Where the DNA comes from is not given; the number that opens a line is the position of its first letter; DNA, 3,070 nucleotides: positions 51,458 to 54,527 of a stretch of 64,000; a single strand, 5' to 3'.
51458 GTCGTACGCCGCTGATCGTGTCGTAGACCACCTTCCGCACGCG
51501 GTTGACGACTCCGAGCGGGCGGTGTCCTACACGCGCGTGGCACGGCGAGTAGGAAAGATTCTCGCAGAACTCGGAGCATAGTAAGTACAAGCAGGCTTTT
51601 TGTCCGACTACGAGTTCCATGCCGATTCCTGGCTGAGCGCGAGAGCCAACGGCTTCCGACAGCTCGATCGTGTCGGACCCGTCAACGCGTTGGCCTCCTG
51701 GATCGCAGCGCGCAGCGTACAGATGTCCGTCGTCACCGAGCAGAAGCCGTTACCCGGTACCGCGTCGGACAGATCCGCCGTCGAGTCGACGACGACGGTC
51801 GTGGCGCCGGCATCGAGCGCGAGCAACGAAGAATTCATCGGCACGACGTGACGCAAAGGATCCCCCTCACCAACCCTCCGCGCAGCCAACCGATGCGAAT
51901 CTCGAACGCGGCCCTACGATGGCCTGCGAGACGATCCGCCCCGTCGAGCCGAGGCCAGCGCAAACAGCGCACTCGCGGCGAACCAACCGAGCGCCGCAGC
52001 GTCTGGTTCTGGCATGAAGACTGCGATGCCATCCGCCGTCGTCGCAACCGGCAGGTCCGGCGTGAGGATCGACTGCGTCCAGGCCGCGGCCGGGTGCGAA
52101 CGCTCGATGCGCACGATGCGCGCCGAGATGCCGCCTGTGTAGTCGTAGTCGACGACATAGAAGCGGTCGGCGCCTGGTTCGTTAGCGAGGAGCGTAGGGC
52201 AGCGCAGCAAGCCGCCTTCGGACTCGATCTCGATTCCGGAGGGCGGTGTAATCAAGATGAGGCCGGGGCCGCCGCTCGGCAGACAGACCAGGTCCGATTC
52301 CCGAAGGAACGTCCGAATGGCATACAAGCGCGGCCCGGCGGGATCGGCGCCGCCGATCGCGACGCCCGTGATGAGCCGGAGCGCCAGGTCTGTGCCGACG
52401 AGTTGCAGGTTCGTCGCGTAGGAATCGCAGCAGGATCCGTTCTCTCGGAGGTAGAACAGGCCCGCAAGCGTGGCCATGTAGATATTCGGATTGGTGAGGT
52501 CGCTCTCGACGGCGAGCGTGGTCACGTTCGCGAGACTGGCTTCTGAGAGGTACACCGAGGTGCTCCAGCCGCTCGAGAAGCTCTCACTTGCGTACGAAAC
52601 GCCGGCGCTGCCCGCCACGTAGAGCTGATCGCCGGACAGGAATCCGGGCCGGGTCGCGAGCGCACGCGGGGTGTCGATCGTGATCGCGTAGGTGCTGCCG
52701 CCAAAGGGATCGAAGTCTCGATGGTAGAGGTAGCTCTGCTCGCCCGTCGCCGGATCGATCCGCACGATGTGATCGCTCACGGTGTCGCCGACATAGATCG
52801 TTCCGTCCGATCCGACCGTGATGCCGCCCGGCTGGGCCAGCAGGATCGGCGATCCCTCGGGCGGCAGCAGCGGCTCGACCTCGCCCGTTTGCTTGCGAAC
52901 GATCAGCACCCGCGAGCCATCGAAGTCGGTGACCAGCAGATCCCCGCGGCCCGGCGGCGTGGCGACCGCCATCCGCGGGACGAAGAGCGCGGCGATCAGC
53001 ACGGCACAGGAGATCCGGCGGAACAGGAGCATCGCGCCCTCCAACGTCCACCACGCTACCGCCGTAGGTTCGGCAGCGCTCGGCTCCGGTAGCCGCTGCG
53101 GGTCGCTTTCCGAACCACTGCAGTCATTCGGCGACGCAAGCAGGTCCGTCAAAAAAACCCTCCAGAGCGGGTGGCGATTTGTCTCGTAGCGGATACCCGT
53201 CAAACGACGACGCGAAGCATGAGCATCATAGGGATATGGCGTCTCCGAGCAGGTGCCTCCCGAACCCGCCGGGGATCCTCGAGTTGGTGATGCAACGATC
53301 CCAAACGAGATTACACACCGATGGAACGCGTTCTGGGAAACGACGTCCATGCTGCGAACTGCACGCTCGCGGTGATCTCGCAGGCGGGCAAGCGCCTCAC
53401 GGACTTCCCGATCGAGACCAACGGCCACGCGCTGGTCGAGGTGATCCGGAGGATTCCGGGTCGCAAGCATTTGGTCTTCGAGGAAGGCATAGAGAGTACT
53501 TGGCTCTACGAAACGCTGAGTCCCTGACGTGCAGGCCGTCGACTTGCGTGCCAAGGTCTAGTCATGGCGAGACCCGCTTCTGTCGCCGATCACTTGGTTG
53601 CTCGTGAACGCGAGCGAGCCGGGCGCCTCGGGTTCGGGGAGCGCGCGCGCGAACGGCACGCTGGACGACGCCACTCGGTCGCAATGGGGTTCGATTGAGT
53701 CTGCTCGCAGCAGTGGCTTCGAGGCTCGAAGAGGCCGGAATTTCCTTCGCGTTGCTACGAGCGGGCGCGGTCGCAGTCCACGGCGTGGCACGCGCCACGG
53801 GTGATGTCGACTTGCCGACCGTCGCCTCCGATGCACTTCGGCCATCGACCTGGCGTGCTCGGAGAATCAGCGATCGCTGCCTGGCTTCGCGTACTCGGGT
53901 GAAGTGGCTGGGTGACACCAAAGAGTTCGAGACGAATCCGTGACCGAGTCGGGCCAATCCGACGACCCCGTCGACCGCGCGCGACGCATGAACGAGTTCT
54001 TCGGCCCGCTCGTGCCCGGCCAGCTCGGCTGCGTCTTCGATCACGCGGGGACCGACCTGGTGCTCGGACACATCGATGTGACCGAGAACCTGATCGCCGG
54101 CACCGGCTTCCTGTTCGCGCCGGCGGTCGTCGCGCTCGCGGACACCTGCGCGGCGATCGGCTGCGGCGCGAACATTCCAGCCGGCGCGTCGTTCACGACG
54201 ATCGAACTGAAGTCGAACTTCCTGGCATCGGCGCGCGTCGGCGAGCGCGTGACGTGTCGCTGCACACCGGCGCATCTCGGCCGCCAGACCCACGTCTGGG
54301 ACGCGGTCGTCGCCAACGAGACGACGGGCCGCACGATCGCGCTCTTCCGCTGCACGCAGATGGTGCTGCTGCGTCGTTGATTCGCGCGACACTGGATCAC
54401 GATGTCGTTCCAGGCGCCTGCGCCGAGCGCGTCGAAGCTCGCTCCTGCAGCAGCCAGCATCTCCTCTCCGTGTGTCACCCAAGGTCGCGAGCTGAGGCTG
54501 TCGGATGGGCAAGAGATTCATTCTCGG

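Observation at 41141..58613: Six same-orientation copies of an ~85-nt element cut 17.5 kb into cassette-like blocks of 3.1-3.9 kb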

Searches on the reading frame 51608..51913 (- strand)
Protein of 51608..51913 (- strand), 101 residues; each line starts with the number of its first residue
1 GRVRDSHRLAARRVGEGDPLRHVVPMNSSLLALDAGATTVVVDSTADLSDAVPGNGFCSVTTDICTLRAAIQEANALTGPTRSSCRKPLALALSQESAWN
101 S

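Call 13: search_protein_families(library=pfam, proteins=[window:51608-51913:-], max_evalue=0.01)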
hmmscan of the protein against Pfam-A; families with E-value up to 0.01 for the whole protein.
window:51608-51913:- (101 aa): 0 families

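Call 14: search_protein_families(library=ncbifam, proteins=[window:51608-51913:-], max_evalue=1)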
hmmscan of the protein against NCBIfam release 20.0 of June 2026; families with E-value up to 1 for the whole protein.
window:51608-51913:- (101 aa): 1 family
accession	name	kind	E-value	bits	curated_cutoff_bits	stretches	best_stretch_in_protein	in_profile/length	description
TIGR04214.1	CSLREA_Nterm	domain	3.2e-08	33.3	25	1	41-75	2-27/27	CSLREA domain-containing protein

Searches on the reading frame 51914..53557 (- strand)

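Call 13: search_protein_families(library=pfam, proteins=[window:51914-53557:-], max_evalue=0.01)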
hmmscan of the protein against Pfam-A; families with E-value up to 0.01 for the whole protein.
window:51914-53557:- (547 aa): 1 family
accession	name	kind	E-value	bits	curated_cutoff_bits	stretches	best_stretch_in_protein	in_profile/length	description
PF01436.27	NHL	-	0.00014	22.1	20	1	240-260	1-20/28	NHL repeat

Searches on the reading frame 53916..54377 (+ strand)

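Call 82: search_protein_families(library=pfam, proteins=[window:53916-54377:+], max_evalue=0.01)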
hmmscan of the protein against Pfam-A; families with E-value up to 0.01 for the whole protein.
window:53916-54377:+ (154 aa): 2 families
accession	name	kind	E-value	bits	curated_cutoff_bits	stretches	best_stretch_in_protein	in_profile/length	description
PF03061.28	4HBT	-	6e-16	59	20.6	1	64-138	2-76/79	Thioesterase superfamily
PF13622.12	4HBT_3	-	0.00038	21.1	24.3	1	64-142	14-76/83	Acyl-CoA thioesterase N-terminal domain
